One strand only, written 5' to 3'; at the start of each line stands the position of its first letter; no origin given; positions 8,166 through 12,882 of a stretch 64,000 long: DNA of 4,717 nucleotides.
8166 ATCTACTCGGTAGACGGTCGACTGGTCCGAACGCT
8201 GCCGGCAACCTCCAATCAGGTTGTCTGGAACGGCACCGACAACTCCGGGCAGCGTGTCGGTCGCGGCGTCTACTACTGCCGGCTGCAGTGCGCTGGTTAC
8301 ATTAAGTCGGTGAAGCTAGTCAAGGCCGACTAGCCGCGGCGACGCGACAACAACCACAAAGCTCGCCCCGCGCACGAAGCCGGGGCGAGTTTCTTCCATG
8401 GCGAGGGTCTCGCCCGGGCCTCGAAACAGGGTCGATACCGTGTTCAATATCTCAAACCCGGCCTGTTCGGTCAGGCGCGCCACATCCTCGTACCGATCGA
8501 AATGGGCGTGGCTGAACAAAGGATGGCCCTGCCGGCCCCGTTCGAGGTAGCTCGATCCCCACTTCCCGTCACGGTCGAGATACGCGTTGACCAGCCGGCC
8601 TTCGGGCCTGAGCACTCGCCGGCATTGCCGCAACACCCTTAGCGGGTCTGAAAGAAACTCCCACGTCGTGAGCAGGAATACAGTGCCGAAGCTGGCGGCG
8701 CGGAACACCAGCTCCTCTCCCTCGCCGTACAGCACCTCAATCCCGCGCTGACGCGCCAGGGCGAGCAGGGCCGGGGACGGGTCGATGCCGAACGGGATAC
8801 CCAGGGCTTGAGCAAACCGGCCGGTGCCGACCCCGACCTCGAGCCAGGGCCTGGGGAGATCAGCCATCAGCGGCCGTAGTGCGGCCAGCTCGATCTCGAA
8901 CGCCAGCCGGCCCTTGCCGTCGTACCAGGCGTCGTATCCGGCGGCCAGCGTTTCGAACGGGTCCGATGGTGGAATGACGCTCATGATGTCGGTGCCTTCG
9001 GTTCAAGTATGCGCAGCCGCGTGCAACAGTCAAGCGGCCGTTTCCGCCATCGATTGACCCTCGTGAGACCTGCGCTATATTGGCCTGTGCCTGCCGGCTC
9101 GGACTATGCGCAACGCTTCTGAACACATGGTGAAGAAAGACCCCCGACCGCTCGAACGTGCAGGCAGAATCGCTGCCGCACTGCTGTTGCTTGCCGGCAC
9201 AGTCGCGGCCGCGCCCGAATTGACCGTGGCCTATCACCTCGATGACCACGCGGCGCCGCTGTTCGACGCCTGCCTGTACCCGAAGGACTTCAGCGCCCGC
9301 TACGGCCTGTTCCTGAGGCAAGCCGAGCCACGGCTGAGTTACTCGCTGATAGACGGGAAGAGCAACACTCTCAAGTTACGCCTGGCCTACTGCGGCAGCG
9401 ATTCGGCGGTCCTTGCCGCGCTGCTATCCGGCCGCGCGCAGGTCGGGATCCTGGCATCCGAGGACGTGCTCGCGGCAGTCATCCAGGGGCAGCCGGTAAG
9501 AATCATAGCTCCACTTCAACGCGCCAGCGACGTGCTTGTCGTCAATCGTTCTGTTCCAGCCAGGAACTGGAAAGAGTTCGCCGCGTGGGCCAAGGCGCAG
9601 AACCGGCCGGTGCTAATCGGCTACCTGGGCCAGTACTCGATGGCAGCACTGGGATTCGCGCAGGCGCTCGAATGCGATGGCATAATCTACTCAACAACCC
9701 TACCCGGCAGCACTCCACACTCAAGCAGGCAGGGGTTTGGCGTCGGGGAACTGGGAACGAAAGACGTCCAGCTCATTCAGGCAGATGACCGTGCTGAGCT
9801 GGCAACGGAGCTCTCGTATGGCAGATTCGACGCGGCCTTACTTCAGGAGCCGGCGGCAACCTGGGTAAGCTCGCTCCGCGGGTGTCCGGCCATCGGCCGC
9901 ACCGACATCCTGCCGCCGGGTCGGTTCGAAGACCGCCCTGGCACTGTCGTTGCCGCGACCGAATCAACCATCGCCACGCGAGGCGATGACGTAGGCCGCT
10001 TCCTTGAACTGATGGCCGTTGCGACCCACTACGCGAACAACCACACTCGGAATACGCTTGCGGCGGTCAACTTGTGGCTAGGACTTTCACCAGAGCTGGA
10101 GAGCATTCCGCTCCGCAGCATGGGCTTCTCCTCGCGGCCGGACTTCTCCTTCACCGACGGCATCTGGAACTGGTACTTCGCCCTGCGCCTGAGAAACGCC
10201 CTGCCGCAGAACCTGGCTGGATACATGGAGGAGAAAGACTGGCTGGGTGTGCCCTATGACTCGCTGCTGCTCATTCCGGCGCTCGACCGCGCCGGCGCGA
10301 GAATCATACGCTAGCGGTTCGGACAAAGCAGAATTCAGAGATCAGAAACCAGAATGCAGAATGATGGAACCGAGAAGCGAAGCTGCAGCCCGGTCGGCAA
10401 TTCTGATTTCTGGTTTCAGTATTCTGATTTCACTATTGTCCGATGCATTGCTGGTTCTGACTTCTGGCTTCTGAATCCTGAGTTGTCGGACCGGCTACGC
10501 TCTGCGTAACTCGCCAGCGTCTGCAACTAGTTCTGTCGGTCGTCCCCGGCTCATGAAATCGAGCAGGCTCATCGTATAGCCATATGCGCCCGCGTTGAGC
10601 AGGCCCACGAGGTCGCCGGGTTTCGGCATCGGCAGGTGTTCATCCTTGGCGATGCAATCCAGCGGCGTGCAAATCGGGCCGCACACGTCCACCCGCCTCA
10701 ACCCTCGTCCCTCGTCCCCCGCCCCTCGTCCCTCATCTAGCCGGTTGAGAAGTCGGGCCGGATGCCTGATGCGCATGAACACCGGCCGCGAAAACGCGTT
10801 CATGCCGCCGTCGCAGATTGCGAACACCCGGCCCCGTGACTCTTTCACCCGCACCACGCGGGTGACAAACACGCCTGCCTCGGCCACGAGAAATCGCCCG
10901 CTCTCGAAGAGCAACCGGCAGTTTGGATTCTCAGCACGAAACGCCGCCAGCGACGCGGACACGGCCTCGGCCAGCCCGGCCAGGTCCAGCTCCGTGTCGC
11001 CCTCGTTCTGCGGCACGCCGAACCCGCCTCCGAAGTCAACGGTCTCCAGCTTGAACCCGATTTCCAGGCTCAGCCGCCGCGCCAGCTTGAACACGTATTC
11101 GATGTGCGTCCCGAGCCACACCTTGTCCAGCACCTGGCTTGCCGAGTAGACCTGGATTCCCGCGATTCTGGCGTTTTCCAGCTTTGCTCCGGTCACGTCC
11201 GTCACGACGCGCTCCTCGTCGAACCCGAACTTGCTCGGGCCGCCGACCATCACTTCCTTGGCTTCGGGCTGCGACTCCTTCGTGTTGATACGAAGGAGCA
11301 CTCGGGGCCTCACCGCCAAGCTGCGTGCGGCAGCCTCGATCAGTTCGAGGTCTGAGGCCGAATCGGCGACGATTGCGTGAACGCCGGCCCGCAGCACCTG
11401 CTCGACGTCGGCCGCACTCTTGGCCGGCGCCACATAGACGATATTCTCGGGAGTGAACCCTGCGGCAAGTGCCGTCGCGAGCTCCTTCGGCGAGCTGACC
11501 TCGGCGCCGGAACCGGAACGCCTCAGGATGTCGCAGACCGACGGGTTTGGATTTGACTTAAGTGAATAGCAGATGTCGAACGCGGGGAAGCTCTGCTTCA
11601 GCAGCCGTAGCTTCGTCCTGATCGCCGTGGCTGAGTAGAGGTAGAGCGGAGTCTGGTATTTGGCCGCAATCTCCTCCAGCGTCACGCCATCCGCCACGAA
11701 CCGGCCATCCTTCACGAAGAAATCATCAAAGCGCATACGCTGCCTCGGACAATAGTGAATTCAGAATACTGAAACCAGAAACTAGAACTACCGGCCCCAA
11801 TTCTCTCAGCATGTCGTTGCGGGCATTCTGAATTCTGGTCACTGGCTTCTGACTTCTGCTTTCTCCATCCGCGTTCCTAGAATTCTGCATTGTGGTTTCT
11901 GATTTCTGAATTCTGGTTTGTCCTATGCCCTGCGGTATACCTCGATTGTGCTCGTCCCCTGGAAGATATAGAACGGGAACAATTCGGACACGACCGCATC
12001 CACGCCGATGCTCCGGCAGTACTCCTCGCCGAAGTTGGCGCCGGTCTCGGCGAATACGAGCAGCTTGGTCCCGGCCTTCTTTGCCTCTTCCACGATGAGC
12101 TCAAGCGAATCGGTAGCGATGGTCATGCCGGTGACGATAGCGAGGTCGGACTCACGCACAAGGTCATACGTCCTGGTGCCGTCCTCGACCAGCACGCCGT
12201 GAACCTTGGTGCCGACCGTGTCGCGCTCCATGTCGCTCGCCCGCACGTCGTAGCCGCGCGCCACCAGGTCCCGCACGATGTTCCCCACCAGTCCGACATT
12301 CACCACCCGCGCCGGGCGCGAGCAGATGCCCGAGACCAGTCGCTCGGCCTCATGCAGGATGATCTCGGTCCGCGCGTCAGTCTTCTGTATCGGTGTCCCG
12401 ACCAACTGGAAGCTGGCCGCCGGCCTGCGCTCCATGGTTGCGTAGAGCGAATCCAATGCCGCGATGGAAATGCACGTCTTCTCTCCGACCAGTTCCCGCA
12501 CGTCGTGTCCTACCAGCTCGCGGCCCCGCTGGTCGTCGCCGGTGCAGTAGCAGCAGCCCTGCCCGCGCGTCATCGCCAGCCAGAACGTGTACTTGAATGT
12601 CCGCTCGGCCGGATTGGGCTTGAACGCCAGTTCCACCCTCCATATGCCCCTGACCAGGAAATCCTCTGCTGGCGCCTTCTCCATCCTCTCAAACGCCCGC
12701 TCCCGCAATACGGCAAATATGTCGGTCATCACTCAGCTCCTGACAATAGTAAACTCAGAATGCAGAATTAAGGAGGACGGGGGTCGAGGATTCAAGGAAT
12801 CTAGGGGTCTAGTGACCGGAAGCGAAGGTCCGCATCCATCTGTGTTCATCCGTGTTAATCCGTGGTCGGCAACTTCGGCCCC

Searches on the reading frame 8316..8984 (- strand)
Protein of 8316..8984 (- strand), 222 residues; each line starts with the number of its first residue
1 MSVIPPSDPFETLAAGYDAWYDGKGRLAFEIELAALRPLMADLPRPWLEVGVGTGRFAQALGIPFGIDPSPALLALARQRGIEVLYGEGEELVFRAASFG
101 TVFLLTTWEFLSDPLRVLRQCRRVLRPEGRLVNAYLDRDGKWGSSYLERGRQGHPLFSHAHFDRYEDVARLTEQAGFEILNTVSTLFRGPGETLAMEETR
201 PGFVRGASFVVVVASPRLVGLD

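Call 63: search_protein_families(library=pfam, proteins=[window:8316-8984:-], max_evalue=0.001)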
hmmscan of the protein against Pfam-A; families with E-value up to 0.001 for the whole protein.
window:8316-8984:- (222 aa): 5 families
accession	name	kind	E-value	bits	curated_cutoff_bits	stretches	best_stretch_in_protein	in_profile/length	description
PF08241.18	Methyltransf_11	-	7.1e-16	59.1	21.2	1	48-132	1-94/95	Methyltransferase domain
PF13649.12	Methyltransf_25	-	5.4e-11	43.5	27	1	48-129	2-97/97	Methyltransferase domain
PF13489.12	Methyltransf_23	-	1.3e-10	41.7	27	1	41-180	20-162/164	Methyltransferase domain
PF08242.18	Methyltransf_12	-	4.2e-08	34.3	30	1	48-131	1-98/98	Methyltransferase domain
PF13847.12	Methyltransf_31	-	0.00073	19.7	27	0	48-137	8-113/145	Methyltransferase domain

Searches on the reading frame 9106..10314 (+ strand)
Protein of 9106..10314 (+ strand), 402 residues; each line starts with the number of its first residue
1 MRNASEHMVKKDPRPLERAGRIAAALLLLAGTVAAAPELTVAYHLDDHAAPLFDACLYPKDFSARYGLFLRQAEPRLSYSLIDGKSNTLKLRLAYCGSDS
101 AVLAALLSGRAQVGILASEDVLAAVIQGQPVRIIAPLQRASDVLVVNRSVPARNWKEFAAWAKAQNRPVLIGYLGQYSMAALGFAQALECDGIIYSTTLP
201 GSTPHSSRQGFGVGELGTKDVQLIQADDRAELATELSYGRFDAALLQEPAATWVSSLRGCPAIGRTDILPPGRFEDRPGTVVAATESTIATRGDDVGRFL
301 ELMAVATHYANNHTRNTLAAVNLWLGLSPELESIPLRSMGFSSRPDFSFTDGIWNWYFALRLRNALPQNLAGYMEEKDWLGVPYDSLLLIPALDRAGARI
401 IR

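Call 63: search_protein_families(library=pfam, proteins=[window:9106-10314:+], max_evalue=0.001)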
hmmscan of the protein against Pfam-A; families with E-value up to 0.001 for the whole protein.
window:9106-10314:+ (402 aa): 2 families
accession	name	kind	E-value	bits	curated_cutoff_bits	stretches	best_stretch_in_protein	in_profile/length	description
PF13379.11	NMT1_2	-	1.6e-07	31.8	24.7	1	58-316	25-244/252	NMT1-like family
PF09084.16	NMT1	-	3.1e-05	24.4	20.5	0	89-143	21-76/216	NMT1/THI5 like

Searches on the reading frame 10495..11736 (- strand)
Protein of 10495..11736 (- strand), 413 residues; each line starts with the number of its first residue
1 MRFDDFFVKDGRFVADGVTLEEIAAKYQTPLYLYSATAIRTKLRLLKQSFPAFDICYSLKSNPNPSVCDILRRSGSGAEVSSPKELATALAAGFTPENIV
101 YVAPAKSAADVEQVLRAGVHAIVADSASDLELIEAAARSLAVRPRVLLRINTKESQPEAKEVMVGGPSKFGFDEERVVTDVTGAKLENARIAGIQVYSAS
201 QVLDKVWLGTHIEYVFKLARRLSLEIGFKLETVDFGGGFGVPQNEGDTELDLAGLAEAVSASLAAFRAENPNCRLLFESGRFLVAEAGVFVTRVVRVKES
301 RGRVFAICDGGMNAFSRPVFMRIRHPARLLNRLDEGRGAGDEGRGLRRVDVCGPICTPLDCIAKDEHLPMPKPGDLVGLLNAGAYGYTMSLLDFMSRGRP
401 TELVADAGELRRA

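Call 3: search_protein_families(library=pfam, proteins=[window:10495-11736:-], max_evalue=0.01)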
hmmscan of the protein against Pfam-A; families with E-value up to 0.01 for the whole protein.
window:10495-11736:- (413 aa): 2 families
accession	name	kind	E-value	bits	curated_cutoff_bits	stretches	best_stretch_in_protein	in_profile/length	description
PF02784.22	Orn_Arg_deC_N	-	3e-45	154.9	23.4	1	38-285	3-247/247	Pyridoxal-dependent decarboxylase, pyridoxal binding domain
PF00278.28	Orn_DAP_Arg_deC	-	1.6e-19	70.4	23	1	122-383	5-95/95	Pyridoxal-dependent decarboxylase, C-terminal sheet domain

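Call 4: search_protein_families(library=padloc, proteins=[window:10495-11736:-], max_evalue=0.01)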
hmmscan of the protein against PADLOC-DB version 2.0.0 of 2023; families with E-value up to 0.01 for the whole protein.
window:10495-11736:- (413 aa): 0 families

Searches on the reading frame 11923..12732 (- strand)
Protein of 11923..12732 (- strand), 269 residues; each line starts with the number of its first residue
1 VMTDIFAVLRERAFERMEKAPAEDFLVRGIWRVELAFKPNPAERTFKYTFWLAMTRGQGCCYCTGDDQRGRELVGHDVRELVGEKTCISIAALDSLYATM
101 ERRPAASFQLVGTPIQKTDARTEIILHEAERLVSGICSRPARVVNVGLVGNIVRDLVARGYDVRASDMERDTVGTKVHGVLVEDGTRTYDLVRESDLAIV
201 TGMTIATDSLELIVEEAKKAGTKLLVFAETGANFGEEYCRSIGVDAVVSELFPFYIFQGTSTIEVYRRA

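Call 3: search_protein_families(library=pfam, proteins=[window:11923-12732:-], max_evalue=0.01)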
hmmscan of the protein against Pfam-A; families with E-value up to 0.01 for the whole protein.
window:11923-12732:- (269 aa): 1 family
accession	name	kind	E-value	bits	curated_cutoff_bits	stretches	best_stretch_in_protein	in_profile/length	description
PF04016.18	DUF364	-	3e-06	27.4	23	1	142-225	13-93/147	Putative heavy-metal chelation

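Call 4: search_protein_families(library=padloc, proteins=[window:11923-12732:-], max_evalue=0.01)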
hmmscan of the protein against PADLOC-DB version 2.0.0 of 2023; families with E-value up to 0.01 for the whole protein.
window:11923-12732:- (269 aa): 0 families
